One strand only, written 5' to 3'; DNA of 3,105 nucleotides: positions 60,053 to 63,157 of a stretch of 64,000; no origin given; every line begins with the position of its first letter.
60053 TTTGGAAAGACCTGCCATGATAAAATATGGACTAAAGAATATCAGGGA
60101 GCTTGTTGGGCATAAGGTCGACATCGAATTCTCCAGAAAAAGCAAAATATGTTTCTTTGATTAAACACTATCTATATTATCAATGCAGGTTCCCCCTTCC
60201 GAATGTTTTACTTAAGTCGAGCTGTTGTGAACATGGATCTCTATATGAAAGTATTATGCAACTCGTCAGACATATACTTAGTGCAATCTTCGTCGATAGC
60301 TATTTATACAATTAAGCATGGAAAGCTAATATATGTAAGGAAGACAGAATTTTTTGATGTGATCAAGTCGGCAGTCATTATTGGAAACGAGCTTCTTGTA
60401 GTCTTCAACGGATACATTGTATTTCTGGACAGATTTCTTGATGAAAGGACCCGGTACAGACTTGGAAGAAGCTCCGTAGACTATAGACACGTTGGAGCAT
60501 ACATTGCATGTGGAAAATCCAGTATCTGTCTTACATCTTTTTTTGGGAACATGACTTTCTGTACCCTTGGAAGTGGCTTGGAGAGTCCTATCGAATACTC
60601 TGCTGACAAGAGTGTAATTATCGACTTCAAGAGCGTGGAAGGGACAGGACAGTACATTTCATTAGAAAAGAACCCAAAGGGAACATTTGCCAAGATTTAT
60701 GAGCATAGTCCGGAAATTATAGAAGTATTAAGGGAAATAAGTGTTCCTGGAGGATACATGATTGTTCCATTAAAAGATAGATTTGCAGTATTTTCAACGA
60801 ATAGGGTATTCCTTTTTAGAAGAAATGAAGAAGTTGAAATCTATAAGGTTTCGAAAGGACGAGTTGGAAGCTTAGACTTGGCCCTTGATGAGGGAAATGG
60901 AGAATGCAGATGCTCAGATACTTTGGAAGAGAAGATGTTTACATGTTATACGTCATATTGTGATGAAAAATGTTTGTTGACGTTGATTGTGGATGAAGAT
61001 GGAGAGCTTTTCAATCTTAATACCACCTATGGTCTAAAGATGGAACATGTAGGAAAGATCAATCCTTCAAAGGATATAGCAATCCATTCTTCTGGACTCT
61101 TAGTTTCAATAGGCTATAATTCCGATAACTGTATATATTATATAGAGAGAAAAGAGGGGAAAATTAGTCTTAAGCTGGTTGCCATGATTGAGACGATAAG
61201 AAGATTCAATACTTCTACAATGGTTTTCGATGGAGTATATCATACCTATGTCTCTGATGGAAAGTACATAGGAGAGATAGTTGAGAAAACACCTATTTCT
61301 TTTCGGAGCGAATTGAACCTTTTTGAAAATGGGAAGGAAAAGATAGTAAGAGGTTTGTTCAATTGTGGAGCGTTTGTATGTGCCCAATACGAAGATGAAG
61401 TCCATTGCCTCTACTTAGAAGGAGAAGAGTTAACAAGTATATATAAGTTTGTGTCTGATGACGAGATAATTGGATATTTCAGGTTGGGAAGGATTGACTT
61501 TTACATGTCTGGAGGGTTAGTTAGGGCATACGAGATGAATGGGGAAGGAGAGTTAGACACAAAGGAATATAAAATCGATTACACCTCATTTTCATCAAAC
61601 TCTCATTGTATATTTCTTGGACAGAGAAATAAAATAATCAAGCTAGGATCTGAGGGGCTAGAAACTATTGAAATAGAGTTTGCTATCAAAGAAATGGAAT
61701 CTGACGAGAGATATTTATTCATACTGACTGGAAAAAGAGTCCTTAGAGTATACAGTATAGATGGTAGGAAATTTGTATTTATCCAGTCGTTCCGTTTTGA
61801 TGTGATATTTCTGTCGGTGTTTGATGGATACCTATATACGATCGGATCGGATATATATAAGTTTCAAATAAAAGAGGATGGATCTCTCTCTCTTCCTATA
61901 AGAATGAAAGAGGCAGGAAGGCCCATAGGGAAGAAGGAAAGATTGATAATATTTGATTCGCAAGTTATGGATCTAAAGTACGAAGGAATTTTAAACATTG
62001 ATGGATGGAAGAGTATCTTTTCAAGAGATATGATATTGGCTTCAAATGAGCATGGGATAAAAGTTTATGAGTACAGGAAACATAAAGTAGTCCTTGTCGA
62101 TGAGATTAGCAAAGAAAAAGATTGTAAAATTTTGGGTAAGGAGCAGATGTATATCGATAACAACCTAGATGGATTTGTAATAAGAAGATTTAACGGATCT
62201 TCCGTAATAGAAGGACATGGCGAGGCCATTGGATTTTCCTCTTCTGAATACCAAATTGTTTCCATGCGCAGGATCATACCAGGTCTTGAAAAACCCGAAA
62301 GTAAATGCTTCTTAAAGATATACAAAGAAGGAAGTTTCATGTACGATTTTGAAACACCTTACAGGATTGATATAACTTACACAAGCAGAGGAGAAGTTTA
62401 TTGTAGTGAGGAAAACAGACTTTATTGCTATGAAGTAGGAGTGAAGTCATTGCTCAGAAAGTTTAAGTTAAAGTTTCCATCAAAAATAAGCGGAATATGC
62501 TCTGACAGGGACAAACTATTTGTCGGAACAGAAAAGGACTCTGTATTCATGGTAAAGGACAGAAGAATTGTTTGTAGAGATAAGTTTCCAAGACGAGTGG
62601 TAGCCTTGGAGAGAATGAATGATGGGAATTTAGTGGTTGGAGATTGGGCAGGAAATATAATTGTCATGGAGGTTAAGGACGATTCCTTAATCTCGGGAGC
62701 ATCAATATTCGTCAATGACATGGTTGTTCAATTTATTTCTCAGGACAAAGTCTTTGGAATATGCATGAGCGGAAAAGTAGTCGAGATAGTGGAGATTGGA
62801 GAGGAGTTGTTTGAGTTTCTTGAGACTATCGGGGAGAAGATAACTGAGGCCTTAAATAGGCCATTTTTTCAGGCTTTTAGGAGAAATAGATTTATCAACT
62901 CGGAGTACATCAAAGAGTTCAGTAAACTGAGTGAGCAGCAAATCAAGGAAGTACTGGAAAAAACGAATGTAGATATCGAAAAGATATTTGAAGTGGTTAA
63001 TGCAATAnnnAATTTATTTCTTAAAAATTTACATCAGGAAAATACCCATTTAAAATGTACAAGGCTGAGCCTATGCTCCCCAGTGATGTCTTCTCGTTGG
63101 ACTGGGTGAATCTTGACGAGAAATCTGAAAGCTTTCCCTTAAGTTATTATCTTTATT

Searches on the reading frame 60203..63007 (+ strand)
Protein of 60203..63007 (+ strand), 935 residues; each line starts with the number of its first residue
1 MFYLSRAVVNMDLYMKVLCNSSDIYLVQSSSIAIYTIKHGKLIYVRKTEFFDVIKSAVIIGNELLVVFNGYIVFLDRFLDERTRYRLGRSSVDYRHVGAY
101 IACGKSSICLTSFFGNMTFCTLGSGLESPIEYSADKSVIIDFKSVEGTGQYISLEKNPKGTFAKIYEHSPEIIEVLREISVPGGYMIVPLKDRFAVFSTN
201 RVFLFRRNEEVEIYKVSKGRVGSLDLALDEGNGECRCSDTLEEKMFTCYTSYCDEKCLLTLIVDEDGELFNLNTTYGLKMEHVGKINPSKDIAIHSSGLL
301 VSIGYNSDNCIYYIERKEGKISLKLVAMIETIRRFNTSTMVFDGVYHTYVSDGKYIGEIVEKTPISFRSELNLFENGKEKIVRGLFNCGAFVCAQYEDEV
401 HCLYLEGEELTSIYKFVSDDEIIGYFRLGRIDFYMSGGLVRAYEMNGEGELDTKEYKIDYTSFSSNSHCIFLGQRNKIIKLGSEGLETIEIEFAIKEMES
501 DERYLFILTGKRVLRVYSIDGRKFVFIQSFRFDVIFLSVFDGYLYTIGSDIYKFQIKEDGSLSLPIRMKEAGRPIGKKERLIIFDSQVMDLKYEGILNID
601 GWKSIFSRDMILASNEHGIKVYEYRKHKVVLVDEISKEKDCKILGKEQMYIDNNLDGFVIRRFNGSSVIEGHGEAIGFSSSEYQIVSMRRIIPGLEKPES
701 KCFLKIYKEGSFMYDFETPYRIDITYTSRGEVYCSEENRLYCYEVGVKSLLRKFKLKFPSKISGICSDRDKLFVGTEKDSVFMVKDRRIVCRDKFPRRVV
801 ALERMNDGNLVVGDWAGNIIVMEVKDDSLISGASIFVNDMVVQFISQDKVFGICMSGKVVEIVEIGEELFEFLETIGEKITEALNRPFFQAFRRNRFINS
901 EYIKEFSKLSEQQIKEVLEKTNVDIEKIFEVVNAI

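Call 28: search_protein_families(library=pfam, proteins=[window:60203-63007:+], max_evalue=0.001)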
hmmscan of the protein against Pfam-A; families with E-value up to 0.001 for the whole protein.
window:60203-63007:+ (935 aa): 1 family
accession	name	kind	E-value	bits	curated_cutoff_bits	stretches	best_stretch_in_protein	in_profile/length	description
PF03178.21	CPSF_A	-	4.4e-06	26.7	27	1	734-900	105-299/319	CPSF A subunit region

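Call 33: search_solved_structures(query=window:60203-63007:+, max_evalue=0.01)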
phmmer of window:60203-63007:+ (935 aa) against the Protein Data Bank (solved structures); distinct sequences matched with E-value up to 0.01: 0.
